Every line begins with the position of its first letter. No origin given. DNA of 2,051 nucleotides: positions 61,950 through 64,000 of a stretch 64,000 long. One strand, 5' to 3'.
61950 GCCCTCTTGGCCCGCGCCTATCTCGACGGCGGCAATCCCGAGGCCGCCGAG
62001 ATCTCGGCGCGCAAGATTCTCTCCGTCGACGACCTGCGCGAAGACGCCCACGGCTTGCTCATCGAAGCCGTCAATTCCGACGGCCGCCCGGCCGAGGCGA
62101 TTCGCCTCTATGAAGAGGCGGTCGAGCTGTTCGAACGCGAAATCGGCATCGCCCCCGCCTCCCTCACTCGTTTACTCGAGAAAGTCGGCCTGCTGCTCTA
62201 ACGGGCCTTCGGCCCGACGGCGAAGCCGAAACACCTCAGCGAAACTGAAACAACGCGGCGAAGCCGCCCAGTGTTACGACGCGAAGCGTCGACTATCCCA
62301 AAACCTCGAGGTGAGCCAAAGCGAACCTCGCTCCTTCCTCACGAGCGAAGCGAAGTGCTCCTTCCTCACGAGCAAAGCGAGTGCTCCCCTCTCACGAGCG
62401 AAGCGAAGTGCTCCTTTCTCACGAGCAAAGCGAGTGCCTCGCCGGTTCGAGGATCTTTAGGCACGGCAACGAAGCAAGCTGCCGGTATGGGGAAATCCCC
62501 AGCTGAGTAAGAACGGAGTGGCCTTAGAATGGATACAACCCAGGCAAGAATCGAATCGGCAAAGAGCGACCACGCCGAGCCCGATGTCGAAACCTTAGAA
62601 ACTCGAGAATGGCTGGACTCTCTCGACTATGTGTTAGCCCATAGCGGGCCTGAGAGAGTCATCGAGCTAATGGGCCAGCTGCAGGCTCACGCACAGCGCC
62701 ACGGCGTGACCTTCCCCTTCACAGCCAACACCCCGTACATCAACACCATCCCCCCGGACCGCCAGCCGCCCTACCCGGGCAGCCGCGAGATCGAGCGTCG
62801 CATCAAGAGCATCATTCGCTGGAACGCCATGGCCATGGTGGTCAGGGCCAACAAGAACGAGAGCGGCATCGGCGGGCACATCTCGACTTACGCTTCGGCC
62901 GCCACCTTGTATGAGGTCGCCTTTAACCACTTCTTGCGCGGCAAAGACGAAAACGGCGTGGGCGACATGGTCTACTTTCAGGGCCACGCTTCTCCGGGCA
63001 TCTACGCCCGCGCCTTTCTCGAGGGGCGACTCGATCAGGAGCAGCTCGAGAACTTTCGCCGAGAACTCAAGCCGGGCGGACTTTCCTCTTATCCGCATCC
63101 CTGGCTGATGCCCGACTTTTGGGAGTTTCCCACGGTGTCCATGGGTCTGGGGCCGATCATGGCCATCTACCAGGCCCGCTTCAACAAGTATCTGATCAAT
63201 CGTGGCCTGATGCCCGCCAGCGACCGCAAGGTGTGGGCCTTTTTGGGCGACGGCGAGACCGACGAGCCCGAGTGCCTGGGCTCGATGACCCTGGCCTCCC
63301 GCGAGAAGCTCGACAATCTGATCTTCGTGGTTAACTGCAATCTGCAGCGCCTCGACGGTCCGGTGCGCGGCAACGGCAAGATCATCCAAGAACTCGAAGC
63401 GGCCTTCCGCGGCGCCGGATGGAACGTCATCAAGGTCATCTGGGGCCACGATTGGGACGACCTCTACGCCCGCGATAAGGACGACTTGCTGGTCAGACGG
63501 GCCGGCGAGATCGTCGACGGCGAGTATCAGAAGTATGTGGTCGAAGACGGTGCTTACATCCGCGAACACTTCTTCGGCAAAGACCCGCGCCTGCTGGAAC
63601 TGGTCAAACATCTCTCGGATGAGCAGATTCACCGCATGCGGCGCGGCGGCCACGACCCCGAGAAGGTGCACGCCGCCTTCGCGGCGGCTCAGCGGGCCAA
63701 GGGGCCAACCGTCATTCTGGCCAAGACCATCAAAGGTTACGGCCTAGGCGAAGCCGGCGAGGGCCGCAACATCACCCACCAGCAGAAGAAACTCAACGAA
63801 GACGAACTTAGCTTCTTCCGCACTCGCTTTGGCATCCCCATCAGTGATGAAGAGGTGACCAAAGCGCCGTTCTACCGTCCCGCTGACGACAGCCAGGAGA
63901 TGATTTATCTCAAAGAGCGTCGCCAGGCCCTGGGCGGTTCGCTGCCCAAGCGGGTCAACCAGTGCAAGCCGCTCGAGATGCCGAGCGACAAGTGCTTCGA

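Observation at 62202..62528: Tandem 26/27-nt direct repeats with GCGAAGC mini-hairpin cores occupy the entire aceE upstream region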

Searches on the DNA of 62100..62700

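Call 5: search_rna_families(source=window, start=62100, end=62700, threshold=evalue, max_evalue=10, show_alignments=3)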
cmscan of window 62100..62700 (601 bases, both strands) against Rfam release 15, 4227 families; matches with E-value up to 10: 3.
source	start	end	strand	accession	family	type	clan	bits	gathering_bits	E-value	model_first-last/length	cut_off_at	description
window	62322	62386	-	RF03949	mir-8830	Gene; miRNA;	-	15.9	76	9.5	1-95/95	no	mir-8830 microRNA precursor family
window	62361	62485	-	RF01955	NEAT1_1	Gene; lncRNA;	-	12.9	50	7.4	1-122/122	no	Nuclear enriched abundant transcript 1 conserved region 1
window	62197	62215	+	RF01687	Acido-Lenti-1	Gene; sRNA;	-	12.8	37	3.2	27-45/46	no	Acido-Lenti-1 RNA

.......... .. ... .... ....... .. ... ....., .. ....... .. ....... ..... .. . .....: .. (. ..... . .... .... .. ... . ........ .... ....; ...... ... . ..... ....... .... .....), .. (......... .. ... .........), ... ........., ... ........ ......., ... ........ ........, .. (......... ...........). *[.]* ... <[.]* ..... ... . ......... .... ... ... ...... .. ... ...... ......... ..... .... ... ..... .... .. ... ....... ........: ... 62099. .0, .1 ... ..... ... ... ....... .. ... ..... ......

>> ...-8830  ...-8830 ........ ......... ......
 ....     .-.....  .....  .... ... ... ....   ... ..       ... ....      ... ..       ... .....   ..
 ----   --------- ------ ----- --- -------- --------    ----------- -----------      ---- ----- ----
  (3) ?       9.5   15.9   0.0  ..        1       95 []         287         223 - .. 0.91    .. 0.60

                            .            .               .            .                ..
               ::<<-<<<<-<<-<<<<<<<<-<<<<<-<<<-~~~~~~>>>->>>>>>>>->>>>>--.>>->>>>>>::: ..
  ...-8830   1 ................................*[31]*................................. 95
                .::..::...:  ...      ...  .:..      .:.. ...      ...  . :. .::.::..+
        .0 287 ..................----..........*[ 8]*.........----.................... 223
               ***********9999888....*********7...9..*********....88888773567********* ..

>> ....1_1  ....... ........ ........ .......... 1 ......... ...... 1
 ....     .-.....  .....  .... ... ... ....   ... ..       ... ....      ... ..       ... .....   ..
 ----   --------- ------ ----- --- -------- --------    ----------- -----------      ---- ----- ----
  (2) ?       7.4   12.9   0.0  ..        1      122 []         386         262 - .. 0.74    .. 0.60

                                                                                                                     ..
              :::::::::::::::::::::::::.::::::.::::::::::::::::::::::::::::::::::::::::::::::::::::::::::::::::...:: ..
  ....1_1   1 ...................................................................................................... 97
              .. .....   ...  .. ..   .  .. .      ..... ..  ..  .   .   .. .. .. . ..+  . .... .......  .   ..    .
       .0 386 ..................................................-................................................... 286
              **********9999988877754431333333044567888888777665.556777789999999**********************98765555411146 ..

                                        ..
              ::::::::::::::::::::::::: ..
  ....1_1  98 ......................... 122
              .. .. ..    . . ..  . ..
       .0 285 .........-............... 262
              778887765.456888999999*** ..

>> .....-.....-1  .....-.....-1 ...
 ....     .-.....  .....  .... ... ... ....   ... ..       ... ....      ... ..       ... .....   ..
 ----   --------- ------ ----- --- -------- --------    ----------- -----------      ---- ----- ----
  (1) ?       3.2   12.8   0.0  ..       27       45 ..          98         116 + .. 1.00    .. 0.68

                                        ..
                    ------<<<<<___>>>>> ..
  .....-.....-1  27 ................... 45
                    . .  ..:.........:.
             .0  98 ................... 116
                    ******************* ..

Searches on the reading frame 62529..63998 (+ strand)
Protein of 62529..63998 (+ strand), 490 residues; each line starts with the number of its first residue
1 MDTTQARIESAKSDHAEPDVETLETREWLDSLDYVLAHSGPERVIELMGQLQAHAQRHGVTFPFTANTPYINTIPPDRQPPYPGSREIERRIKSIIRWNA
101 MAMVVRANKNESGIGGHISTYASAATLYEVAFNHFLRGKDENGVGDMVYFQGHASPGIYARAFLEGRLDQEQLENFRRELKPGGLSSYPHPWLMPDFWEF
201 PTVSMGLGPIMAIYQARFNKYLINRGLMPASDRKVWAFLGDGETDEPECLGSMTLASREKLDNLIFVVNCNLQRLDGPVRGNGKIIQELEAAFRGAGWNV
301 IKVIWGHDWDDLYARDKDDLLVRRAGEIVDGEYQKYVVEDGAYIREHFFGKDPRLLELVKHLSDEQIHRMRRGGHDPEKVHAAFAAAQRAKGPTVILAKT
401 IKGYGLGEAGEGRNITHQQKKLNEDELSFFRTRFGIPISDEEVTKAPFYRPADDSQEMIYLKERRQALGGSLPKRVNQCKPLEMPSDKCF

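Call 12: search_protein_families(library=pfam, proteins=[window:62529-63998:+])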
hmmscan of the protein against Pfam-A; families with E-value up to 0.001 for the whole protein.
window:62529-63998:+ (490 aa): 1 family
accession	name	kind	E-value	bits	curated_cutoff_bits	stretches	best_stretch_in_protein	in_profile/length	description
PF00456.26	Transketolase_N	-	3e-18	66.3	22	2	90-311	3-221/334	Transketolase, thiamine diphosphate binding domain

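Call 16: find_homologous_proteins(query=window:62529-63998:+, max_evalue=1e-50)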
Query window:62529-63998:+ (490 aa): 8000 proteins with E <= 1e-50 among 8000 candidates; the best 120 are listed.
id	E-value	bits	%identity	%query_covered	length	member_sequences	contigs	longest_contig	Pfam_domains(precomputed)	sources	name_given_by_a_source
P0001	3.2e-257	872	77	100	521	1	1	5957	PF28598.1,PF00456.27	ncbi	-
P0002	2.4e-253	859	77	98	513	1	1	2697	PF28598.1,PF00456.27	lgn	-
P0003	5.9e-246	835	76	96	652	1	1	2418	PF17831.6,PF28598.1,PF00456.27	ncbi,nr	ncbi:MAG TPA: pyruvate dehydrogenase (acetyl-transferring), homodimeric type, partial [Thermodesulfo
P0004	5.5e-245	832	75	96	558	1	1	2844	PF17831.6,PF28598.1,PF00456.27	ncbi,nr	ncbi:MAG TPA: pyruvate dehydrogenase (acetyl-transferring), homodimeric type, partial [Terriglobales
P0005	1.1e-244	831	75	96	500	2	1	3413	PF28598.1,PF00456.27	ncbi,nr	ncbi:MAG: pyruvate dehydrogenase (acetyl-transferring), homodimeric type, partial [Ignavibacteriacea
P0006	5.6e-243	825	74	98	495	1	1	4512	PF28598.1,PF00456.27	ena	-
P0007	5.9e-243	825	74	96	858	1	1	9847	PF17831.6,PF22613.2,PF28598.1,PF00456.27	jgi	-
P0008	9.4e-243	824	74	98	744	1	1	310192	PF17831.6,PF28598.1,PF00456.27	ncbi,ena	-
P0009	1.0e-241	821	75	95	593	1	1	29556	PF28598.1,PF00456.27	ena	-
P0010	1.1e-241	821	74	96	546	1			PF17831.6,PF28598.1,PF00456.27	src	-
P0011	1.2e-241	821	74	96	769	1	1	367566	PF17831.6,PF28598.1,PF00456.27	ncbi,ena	-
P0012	1.8e-241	820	73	98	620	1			PF17831.6,PF28598.1,PF00456.27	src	-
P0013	1.8e-241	820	74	98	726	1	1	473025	PF17831.6,PF28598.1,PF00456.27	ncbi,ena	-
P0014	1.9e-241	820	74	97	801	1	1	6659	PF17831.6,PF22613.2,PF28598.1,PF00456.27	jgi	jgi:pyruvate dehydrogenase E1 component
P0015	2.3e-241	820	74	97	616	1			PF17831.6,PF28598.1,PF00456.27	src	-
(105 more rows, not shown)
